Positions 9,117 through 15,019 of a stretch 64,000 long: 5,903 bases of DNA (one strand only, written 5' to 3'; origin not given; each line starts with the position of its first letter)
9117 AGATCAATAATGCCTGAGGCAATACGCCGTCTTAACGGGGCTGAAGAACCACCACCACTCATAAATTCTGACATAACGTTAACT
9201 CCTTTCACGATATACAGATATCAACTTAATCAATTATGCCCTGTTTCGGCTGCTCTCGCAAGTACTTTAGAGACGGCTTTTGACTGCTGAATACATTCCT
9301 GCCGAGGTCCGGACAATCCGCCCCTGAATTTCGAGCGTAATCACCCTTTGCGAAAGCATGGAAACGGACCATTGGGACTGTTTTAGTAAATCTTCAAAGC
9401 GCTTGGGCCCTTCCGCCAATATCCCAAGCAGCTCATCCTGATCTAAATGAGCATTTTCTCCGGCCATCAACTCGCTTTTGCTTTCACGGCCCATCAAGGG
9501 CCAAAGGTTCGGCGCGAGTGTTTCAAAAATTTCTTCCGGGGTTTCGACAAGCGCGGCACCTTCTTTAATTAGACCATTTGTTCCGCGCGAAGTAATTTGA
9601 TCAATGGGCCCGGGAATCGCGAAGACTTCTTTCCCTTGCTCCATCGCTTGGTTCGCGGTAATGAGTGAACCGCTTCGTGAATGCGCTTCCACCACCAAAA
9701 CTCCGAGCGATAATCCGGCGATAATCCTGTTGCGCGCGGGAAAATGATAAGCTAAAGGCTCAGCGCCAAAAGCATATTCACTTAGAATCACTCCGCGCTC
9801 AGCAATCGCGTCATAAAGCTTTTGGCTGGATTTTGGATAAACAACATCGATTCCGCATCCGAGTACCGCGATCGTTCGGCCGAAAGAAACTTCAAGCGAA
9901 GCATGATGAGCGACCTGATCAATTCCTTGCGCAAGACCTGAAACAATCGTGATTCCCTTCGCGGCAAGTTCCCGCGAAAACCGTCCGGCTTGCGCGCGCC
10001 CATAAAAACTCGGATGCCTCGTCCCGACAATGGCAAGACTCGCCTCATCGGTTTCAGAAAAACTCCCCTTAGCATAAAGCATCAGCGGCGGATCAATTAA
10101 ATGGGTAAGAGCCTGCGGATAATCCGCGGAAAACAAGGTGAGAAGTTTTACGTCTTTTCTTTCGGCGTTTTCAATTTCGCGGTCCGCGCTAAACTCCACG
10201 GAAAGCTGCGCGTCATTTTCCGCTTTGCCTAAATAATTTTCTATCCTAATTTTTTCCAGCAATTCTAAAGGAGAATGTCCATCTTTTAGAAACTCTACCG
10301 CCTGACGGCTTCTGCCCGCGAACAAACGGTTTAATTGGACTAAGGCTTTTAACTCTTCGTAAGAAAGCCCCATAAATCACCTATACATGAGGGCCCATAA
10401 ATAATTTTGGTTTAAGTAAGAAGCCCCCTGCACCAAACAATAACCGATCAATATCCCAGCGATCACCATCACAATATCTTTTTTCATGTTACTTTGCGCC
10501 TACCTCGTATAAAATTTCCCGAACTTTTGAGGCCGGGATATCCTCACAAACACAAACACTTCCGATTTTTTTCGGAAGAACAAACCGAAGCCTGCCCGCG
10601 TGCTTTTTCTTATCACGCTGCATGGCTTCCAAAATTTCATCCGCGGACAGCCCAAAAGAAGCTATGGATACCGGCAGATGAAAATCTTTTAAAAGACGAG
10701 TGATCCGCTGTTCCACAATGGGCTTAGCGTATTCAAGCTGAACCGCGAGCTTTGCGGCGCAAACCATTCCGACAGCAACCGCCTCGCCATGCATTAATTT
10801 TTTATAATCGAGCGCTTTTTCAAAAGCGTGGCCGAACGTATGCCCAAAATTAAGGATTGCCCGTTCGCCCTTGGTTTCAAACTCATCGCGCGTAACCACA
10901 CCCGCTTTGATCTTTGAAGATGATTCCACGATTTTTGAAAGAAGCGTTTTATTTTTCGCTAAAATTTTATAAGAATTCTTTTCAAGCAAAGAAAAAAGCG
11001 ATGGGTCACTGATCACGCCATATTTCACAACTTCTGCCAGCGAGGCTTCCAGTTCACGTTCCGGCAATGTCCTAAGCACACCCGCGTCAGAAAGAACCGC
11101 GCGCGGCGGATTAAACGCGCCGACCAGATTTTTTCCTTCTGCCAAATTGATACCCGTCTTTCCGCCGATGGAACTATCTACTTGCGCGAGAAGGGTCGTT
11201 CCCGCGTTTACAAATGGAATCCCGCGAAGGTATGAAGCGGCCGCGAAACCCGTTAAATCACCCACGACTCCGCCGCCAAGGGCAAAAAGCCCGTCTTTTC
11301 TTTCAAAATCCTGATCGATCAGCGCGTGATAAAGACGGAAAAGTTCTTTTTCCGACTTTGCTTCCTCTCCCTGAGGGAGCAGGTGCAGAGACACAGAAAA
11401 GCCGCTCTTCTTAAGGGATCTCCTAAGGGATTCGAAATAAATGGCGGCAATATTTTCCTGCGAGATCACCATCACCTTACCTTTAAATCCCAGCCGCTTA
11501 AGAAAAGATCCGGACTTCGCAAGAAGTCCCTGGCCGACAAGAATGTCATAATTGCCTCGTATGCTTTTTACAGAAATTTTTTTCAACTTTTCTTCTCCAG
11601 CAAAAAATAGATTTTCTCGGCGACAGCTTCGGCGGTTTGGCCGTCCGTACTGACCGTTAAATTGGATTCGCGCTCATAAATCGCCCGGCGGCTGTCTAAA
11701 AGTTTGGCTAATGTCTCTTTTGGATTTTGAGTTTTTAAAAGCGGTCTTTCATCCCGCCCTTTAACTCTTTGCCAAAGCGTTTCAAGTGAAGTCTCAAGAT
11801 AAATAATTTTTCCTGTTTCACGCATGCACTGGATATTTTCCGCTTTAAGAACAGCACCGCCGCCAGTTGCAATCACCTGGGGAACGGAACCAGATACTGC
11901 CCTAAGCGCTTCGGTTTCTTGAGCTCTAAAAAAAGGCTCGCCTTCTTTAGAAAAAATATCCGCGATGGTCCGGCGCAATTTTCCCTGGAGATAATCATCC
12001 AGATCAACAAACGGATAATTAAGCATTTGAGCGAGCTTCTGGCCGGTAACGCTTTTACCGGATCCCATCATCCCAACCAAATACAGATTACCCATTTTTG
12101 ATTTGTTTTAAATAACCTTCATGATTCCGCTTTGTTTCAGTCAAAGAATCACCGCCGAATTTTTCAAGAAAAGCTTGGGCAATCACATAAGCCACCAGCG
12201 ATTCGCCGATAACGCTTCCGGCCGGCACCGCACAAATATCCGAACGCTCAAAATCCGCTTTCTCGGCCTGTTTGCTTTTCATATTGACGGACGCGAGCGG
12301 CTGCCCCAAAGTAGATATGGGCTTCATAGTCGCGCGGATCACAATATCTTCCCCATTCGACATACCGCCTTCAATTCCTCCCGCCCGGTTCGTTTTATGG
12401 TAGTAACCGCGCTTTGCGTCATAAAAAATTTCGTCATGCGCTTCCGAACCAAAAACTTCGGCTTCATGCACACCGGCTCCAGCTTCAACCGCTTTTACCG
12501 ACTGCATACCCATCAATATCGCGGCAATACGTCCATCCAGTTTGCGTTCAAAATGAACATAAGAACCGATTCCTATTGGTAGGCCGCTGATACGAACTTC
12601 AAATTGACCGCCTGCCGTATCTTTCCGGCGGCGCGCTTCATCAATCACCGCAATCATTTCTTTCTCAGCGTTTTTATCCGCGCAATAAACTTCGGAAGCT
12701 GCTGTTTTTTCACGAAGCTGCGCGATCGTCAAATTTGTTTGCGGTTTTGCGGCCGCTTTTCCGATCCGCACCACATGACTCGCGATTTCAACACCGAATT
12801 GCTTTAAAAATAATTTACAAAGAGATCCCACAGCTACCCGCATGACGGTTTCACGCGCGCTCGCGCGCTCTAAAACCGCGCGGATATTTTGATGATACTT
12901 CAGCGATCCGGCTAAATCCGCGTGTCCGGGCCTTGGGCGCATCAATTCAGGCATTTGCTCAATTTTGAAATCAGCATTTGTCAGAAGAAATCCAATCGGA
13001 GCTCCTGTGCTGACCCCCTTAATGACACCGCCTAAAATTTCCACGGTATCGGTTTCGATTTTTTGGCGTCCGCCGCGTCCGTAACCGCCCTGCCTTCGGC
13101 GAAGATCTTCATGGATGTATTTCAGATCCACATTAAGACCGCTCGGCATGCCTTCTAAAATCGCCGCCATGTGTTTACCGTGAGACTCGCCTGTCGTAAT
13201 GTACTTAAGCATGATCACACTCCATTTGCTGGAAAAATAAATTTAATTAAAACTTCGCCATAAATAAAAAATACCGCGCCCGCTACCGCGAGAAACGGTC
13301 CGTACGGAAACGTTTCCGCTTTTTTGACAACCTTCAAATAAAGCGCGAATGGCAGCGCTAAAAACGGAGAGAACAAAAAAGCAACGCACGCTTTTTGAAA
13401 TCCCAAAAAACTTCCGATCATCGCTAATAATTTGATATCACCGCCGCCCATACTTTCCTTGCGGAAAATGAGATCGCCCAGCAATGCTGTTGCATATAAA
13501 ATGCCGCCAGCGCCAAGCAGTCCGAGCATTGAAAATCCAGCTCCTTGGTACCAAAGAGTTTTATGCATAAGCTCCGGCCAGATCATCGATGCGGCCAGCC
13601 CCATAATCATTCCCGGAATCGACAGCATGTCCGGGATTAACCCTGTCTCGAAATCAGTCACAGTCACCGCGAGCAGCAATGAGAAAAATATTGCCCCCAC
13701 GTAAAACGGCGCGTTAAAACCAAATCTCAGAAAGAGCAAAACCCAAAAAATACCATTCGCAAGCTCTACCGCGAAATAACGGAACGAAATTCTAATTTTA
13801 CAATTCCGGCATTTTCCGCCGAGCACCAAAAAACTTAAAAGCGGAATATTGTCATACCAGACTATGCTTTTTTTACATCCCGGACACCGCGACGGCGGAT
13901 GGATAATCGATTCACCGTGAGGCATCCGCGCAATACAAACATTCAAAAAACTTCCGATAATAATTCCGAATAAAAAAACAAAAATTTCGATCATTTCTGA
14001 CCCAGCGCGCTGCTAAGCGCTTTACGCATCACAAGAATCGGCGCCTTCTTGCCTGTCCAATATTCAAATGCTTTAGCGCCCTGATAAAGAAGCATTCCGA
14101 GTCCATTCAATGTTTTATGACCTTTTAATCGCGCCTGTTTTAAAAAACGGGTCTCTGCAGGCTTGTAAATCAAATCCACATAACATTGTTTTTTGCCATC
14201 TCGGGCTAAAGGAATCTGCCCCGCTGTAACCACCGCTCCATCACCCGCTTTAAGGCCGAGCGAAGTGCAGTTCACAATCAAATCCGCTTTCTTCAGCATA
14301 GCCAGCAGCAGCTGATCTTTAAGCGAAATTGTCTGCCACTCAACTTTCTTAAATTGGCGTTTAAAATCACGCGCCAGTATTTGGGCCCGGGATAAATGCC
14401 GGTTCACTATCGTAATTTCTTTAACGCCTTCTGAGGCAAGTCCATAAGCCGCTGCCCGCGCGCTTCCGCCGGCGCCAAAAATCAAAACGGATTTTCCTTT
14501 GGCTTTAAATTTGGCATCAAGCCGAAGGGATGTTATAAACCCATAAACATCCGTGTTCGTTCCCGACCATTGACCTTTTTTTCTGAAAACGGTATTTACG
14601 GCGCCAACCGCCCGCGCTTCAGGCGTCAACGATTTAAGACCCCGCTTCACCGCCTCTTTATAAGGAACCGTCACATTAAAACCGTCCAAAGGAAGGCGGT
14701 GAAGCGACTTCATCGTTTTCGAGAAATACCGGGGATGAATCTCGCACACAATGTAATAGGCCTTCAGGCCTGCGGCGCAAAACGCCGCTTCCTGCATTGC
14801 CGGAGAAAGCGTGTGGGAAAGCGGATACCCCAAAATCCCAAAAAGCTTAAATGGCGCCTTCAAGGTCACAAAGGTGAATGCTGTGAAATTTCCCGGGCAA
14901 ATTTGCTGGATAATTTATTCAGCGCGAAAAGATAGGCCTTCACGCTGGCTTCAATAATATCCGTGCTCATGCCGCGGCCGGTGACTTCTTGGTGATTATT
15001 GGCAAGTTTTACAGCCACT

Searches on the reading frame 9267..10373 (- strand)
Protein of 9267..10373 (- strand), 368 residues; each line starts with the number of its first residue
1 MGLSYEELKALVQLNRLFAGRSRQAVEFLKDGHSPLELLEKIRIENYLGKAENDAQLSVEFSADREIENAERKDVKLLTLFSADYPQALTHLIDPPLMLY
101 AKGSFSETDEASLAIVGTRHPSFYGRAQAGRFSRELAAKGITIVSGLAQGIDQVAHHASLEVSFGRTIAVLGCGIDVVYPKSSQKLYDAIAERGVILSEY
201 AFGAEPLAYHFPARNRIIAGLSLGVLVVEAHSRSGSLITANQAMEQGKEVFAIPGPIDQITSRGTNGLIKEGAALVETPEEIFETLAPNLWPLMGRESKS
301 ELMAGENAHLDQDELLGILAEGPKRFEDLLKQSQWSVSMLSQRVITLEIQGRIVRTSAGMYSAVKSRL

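Call 51: search_protein_families(library=pfam, proteins=[window:9267-10373:-], max_evalue=0.00001)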
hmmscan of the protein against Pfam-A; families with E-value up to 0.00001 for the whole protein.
window:9267-10373:- (368 aa): 1 family
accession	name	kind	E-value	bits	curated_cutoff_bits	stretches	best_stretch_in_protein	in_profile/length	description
PF02481.21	DNA_processg_A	-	3e-75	252.5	29.6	1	71-277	3-211/212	DNA recombination-mediator protein A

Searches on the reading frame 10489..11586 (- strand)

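Call 51: search_protein_families(library=pfam, proteins=[window:10489-11586:-], max_evalue=0.00001)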
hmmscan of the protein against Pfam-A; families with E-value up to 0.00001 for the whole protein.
window:10489-11586:- (365 aa): 4 families
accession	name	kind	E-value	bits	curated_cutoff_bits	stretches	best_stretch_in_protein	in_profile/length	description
PF24621.2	DHQS_C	-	3.6e-47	160.4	27.6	1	183-328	2-144/144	3-dehydroquinate synthase C-terminal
PF01761.26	DHQ_synthase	-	2.2e-42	143.8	24.2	1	70-180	4-114/115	3-dehydroquinate synthase N-terminal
PF13685.12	Fe-ADH_2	-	1.8e-09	38.2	28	1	17-173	2-147/149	Iron-containing alcohol dehydrogenase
PF00465.25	Fe-ADH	-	9.7e-06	25.7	31.3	0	14-120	3-104/168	Iron-containing alcohol dehydrogenase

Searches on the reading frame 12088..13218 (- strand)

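Call 51: search_protein_families(library=pfam, proteins=[window:12088-13218:-], max_evalue=0.00001)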
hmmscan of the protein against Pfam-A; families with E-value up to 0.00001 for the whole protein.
window:12088-13218:- (376 aa): 1 family
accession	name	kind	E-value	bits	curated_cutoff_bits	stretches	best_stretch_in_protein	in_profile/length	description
PF01264.26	Chorismate_synt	-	8.9e-110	366.9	27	1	4-351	1-327/327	Chorismate synthase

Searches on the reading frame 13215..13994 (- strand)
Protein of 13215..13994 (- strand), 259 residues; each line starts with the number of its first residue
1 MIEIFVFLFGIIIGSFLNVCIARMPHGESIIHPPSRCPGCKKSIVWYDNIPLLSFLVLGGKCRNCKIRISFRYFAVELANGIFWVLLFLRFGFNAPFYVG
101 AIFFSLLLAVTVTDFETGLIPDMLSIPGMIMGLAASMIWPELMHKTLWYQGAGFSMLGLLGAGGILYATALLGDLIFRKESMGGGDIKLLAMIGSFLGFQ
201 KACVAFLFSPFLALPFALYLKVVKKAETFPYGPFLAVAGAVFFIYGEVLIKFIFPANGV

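Call 59: search_protein_families(library=pfam, proteins=[window:13215-13994:-], max_evalue=0.00001)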
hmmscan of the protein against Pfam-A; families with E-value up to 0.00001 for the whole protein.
window:13215-13994:- (259 aa): 2 families
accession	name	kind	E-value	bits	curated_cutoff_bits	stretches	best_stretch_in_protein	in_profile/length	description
PF06750.18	A24_N_bact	-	2.8e-34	117.5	23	1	8-91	1-84/84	Bacterial Peptidase A24 N-terminal domain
PF01478.23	Peptidase_A24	-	1.6e-16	61.1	26.5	1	102-218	2-104/104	Type IV leader peptidase family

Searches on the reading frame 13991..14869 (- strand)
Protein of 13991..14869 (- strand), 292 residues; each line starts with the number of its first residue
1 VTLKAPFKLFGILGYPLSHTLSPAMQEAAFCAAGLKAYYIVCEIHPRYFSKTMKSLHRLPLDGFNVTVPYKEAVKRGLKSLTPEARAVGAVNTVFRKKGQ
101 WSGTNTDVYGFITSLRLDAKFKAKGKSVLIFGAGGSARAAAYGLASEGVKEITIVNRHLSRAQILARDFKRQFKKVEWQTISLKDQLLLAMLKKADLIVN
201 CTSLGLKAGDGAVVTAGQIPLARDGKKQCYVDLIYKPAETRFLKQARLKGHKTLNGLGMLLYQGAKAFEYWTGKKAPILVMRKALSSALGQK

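Call 59: search_protein_families(library=pfam, proteins=[window:13991-14869:-], max_evalue=0.00001)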
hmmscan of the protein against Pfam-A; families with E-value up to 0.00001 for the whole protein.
window:13991-14869:- (292 aa): 4 families
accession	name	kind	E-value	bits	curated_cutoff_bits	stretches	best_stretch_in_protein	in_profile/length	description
PF08501.16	Shikimate_dh_N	-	2.4e-22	79.4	27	1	12-94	1-83/83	Shikimate dehydrogenase substrate binding domain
PF18317.6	SDH_C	-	5.1e-15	55.3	25.8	1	256-285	1-30/31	Shikimate 5'-dehydrogenase C-terminal domain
PF01488.26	Shikimate_DH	-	2.5e-11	44.2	24.3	1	122-203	9-84/138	Shikimate / quinate 5-dehydrogenase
PF03435.24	Sacchrp_dh_NADP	-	1.5e-06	29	25.1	1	128-202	1-76/129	Saccharopine dehydrogenase NADP binding domain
